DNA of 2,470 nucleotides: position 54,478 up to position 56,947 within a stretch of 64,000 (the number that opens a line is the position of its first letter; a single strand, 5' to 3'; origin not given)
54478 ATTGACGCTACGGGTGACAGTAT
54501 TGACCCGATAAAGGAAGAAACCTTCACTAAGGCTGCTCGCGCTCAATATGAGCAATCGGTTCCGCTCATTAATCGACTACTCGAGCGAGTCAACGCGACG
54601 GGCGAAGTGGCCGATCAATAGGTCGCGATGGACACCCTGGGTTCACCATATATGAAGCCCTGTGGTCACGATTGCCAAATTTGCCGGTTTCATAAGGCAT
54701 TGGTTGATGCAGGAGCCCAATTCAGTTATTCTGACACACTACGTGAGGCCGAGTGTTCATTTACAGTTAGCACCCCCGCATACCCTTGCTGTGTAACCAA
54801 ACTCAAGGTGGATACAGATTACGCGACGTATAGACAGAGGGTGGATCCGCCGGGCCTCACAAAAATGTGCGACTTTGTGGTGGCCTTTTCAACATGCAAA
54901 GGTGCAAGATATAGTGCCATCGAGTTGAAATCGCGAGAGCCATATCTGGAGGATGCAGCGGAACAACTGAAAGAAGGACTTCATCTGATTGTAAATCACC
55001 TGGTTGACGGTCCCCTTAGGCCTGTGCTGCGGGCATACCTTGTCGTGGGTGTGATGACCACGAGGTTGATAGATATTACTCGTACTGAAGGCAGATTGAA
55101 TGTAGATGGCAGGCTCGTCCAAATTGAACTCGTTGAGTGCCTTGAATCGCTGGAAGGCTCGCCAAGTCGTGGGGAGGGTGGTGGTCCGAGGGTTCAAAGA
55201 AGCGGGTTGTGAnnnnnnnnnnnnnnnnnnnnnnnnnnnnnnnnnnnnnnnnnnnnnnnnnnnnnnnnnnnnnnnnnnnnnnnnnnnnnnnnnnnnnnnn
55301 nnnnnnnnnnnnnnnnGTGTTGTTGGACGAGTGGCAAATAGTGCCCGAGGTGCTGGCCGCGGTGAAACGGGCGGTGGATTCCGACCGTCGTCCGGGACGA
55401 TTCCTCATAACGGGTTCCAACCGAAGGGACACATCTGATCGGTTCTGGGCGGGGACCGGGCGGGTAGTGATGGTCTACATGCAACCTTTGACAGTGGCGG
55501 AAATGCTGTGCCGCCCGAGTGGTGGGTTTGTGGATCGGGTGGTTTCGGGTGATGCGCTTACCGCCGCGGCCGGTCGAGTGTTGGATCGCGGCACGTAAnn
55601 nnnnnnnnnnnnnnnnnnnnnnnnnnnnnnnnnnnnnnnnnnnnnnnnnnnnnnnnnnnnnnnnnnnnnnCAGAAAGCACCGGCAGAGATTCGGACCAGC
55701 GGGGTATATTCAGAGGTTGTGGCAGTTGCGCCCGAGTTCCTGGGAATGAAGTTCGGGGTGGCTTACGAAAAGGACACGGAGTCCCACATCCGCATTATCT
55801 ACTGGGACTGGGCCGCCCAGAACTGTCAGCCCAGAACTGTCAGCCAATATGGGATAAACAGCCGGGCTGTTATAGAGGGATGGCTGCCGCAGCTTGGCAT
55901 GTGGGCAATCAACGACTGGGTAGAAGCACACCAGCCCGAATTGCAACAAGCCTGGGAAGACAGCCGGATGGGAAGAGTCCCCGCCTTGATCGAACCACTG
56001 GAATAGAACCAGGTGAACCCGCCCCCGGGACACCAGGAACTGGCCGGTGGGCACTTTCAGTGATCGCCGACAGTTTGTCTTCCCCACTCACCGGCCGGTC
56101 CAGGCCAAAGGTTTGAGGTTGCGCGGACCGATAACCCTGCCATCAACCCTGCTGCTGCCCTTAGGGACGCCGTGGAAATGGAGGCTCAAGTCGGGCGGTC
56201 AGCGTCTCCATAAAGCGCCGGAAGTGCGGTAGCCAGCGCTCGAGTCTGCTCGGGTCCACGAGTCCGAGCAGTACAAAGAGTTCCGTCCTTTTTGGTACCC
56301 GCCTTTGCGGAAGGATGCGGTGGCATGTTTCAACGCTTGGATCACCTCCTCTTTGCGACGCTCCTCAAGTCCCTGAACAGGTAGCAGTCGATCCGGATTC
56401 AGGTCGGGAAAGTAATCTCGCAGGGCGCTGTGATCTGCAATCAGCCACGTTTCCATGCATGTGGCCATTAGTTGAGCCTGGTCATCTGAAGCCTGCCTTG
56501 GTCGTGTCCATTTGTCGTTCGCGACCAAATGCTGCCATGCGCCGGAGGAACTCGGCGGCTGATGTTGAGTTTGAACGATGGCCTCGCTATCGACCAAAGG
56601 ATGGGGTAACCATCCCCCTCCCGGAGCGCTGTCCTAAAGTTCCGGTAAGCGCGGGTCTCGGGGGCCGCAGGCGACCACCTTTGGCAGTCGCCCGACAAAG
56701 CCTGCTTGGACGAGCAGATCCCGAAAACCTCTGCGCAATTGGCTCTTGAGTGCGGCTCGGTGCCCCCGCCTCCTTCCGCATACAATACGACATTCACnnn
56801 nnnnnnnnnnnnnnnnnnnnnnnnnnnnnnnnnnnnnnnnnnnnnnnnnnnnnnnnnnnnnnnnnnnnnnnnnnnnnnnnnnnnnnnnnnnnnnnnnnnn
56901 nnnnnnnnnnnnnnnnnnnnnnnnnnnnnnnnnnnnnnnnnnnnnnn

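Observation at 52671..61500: tRNA-Val-adjacent ~9 kb low-GC island packed with three ATPase+nuclease-type gene pairs (candidate defense island)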

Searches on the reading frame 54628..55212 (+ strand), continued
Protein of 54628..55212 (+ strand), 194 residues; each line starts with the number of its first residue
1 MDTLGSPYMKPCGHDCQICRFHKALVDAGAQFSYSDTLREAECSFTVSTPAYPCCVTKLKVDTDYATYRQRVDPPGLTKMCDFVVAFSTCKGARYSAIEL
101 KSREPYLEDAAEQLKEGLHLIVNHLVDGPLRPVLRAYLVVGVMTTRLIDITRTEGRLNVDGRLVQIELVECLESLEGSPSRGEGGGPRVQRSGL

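Call 51: search_protein_families(library=pfam, alignment_id=A2, max_evalue=1)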
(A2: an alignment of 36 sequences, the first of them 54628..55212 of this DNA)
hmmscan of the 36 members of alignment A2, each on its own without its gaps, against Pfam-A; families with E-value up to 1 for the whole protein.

A. member 1, window:54628-55212:+ (194 aa): 0 families

B. families by the number of members that match (of 36 scanned): 12 families
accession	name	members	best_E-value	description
PF01939.22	NucS_C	4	0.0092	Endonuclease NucS C-terminal domain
PF02830.23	V4R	1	0.038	V4R domain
PF14946.11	DUF4501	1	0.052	Domain of unknown function (DUF4501)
PF17941.7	PP_kinase_C_1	1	0.053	Polyphosphate kinase C-terminal domain 1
PF00367.25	PTS_EIIB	1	0.07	phosphotransferase system, EIIB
PF07336.16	ABATE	1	0.071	Putative stress-induced transcription regulator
PF14082.12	SduA_C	1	0.1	Shedu protein SduA, C-terminal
PF07985.18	SRR1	1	0.1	SRR1 domain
PF18033.7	SpuA_C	1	0.2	SpuA C-terminal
PF12634.13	Inp1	1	0.26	Inheritance of peroxisomes protein 1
PF12248.16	Methyltransf_FA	1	0.31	Farnesoic acid 0-methyl transferase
PF02120.21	Flg_hook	1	0.62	Flagellar hook-length control protein FliK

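Call 54: find_homologous_proteins(query=A2, max_evalue=0.001)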
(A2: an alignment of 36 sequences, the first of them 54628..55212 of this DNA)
Query A2 (36 sequences) (194 aa, profile of the alignment): 13 proteins with E <= 0.001 among 5198 candidates.
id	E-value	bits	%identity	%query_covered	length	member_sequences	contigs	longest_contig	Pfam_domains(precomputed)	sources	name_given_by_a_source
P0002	8.4e-54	200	85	100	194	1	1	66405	-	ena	-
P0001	4.6e-52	194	100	100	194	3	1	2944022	-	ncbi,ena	-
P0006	8.0e-52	193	60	84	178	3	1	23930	-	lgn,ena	-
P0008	1.5e-51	192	58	85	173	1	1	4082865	-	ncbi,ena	-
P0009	2.0e-51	192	57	85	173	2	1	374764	-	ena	-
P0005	2.3e-51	192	58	88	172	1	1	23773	-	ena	-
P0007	1.3e-48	183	57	86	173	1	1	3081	-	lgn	-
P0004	2.2e-48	182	71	92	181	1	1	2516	-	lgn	-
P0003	8.4e-48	180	71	96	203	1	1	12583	-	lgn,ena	-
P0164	1.1e-46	177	29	83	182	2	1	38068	-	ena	-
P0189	6.3e-43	164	29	56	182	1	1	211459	-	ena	-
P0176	2.3e-40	156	24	66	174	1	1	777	-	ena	-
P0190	1.0e-22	98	76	48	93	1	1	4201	-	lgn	-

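Call 56: find_encoding_contigs(protein=P0164, flank=6000, max_places=2)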
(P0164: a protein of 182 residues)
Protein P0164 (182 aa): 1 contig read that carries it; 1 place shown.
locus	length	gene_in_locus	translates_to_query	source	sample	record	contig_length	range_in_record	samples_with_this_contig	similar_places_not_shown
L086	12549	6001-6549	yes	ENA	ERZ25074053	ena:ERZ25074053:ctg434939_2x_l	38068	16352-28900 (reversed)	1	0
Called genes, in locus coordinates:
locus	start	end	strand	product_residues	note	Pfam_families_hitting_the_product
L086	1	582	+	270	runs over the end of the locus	-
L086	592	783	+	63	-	-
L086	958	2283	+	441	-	PF01610:DDE_Tnp_ISL3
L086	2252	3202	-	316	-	PF01548:DEDD_Tnp_IS110, PF02371:Transposase_20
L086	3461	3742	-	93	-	-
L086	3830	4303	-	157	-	PF13936:HTH_38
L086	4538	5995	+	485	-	PF13175:AAA_15, PF13304:AAA_21, PF13175:AAA_15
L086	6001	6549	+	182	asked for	-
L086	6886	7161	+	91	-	-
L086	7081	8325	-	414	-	PF01548:DEDD_Tnp_IS110 (weak), PF02371:Transposase_20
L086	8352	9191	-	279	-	PF13384:HTH_23 (faint), PF13936:HTH_38, PF00665:rve (weak)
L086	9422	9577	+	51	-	-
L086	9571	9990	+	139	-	-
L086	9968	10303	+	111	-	PF01527:HTH_Tnp_1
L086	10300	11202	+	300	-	PF13276:HTH_21, PF00665:rve, PF13683:rve_3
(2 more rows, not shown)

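Call 57: find_encoding_contigs(protein=P0189, flank=6000, max_places=2)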
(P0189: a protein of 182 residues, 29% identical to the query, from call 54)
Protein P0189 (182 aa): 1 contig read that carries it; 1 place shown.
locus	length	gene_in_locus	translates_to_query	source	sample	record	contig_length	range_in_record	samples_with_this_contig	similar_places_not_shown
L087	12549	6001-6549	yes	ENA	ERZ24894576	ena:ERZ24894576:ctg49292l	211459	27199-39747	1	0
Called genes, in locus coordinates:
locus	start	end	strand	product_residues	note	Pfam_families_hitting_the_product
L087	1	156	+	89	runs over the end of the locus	-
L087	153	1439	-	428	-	PF01420:Methylase_S (faint)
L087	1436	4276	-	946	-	PF00270:DEAD, PF04851:ResIII, PF18766:SWI2_SNF2, PF00271:Helicase_C (weak), PF08463:EcoEI_R_C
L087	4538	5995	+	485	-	PF13175:AAA_15, PF13304:AAA_21, PF13175:AAA_15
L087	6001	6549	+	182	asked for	-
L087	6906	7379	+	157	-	PF02720:DUF222 (weak), PF01844:HNH (weak)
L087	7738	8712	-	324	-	PF13936:HTH_38, PF00665:rve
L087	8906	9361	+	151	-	PF00903:Glyoxalase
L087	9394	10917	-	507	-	-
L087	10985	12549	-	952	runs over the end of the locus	PF00005:ABC_tran (faint), PF02463:SMC_N (faint), PF03193:RsgA_GTPase (faint), PF13191:AAA_16 (faint), PF13555:AAA_29 (faint), PF20703:nSTAND1 (faint), PF17760:UvrA_inter, PF17755:UvrA_DNA-bind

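Call 58: find_encoding_contigs(protein=P0134, flank=6000, max_places=2)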
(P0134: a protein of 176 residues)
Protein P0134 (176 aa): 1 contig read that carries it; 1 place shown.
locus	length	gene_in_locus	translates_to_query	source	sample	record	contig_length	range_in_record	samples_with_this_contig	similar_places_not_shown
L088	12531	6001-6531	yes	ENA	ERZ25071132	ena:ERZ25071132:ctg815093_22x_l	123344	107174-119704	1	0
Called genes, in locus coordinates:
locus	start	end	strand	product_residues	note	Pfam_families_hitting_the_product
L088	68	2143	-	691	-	-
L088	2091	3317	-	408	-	PF00155:Aminotran_1_2, PF01041:DegT_DnrJ_EryC1 (weak)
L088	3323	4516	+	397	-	PF00266:Aminotran_5 (weak)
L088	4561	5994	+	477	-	PF13175:AAA_15, PF13304:AAA_21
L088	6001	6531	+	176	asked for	-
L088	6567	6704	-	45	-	-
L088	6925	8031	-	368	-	PF04151:PPC (weak)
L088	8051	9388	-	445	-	PF04151:PPC (weak)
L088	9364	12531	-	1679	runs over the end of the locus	PF12733:Cadherin-like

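Call 75: fold_search(model_id=the predicted structure, library=viral)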
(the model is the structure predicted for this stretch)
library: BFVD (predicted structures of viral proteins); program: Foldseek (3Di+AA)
matches with E <= 10: 662; with E <= 0.001: 0
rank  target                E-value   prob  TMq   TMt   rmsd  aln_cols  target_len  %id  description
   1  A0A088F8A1            1.2e-02  0.85  0.30  0.38  12.0       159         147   11  (no name in the UniProt tables at hand)
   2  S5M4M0                2.0e-02  0.82  0.32  0.24  11.2       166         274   11  Uncharacterized protein [Bacillus phage JL]
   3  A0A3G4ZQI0            2.0e-02  0.63  0.27  0.28   6.0       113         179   18  Uncharacterized protein [Terrestrivirus sp.]
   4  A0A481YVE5            2.1e-02  0.82  0.32  0.33  13.1       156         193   14  Uncharacterized protein [Marseillevirus LCMAC102]
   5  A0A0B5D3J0            2.2e-02  0.98  0.28  0.16   2.9        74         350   15  ORF20 [macacine gammaherpesvirus 12]
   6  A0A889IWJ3            2.5e-02  0.57  0.28  0.19  24.7       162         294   12  Nuclear protein [Otarine gammaherpesvirus 4]
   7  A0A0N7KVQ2            2.5e-02  0.21  0.23  0.26  18.7       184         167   15  (no name in the UniProt tables at hand)
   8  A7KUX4                3.4e-02  0.54  0.29  0.21  11.1       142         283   10  (no name in the UniProt tables at hand)
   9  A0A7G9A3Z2            3.4e-02  0.35  0.26  0.18  11.7       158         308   14  Uncharacterized protein [Bacteriophage sp.]
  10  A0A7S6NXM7            3.4e-02  0.23  0.26  0.26  18.4       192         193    9  Uncharacterized protein [Bathycoccus sp. RCC716 virus 1]
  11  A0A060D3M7            3.6e-02  0.87  0.30  0.26   4.8       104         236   14  ORF20 [Bovine gammaherpesvirus 6]
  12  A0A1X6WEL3            3.9e-02  0.85  0.34  0.29   4.6       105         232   16  (no name in the UniProt tables at hand)
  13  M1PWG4                3.9e-02  0.30  0.24  0.26   8.9       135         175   10  (no name in the UniProt tables at hand)
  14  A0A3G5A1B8            4.1e-02  0.44  0.25  0.24   6.0       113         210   12  Uncharacterized protein [Harvfovirus sp.]
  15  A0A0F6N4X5            4.4e-02  0.91  0.32  0.24   4.8       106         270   12  Nuclear protein UL24 [Bovine herpesvirus 4]
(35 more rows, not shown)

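Call 88: find_related_loci(query=A1, collection=viral_contigs, flank=3000)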
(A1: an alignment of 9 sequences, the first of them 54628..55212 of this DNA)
Query A1 (194 aa) in viral_contigs; peptide patterns used: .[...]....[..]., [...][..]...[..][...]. (x = any residue, [..] = any of these).
36 stretches matched a pattern, but none encodes a relative of the query by tblastn (E <= 1e-3).

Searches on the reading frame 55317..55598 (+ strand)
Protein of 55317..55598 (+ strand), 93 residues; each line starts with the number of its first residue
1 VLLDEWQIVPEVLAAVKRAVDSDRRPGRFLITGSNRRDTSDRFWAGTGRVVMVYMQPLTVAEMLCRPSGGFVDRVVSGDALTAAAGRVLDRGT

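Call 14: search_protein_families(library=pfam, proteins=[window:55317-55598:+], max_evalue=0.01)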
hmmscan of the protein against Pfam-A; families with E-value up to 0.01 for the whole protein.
window:55317-55598:+ (93 aa): 1 family
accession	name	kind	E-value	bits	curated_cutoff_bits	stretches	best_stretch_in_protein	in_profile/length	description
PF13173.12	AAA_14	-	2.1e-09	37.9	27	1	2-64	67-129/129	AAA domain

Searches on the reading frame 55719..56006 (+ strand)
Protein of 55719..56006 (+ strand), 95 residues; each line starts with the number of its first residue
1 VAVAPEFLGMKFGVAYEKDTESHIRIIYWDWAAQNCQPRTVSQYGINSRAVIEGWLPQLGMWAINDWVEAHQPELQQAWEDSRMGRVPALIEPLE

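Call 14: search_protein_families(library=pfam, proteins=[window:55719-56006:+], max_evalue=0.01)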
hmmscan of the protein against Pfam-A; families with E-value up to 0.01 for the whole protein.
window:55719-56006:+ (95 aa): 1 family
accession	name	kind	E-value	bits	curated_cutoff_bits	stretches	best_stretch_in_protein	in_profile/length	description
PF13711.11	DUF4160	-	0.006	17.2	23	1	46-80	31-65/65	Domain of unknown function (DUF4160)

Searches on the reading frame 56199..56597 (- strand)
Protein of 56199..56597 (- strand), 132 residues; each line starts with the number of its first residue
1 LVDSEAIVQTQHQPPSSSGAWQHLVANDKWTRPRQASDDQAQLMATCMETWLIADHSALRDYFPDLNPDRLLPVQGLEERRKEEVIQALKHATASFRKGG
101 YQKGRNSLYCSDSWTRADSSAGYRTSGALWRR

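Call 4: search_protein_families(library=pfam, proteins=[window:56199-56597:-], max_evalue=0.01)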
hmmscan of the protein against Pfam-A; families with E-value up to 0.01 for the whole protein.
window:56199-56597:- (132 aa): 1 family
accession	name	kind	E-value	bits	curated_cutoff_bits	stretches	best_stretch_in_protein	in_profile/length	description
PF14103.11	DUF4276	-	6.9e-05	23.6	30.2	1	1-105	61-163/192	Domain of unknown function (DUF4276)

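Call 5: search_protein_families(library=padloc, proteins=[window:56199-56597:-], max_evalue=0.01)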
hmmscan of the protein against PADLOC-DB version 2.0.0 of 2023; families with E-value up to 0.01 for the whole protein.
window:56199-56597:- (132 aa): 6 families
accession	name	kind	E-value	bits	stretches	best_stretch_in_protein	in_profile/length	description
PDLC04201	HEC-01B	-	8.1e-29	98.6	1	1-108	69-171/202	-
PDLC04192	HEC-01B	-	4.3e-15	53.9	1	25-106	66-147/182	-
PDLC04195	HEC-01B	-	9.3e-14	49.9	1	1-108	39-155/199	-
PDLC04199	HEC-01B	-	2.2e-05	22.3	1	19-65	39-90/203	-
PDLC04194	HEC-01B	-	0.00073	17.3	1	41-99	90-148/204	-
PDLC04197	HEC-01B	-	0.0028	15.4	1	42-93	86-136/192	-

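Call 7: search_protein_families(library=ncbifam, proteins=[window:56199-56597:-], max_evalue=0.01)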
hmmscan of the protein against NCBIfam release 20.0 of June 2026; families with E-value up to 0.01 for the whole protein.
window:56199-56597:- (132 aa): 0 families

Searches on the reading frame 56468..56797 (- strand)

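Call 4: search_protein_families(library=pfam, proteins=[window:56468-56797:-], max_evalue=0.01)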
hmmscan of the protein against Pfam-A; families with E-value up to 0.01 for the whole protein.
window:56468-56797:- (109 aa): 0 families

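Call 5: search_protein_families(library=padloc, proteins=[window:56468-56797:-], max_evalue=0.01)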
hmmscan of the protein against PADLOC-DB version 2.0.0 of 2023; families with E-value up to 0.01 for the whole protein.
window:56468-56797:- (109 aa): 1 family
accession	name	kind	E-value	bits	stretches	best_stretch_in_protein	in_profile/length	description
PDLC04201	HEC-01B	-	0.0018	15.9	1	1-63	1-64/202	-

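Call 7: search_protein_families(library=ncbifam, proteins=[window:56468-56797:-], max_evalue=0.01)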
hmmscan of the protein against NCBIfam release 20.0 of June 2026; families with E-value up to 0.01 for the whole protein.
window:56468-56797:- (109 aa): 0 families
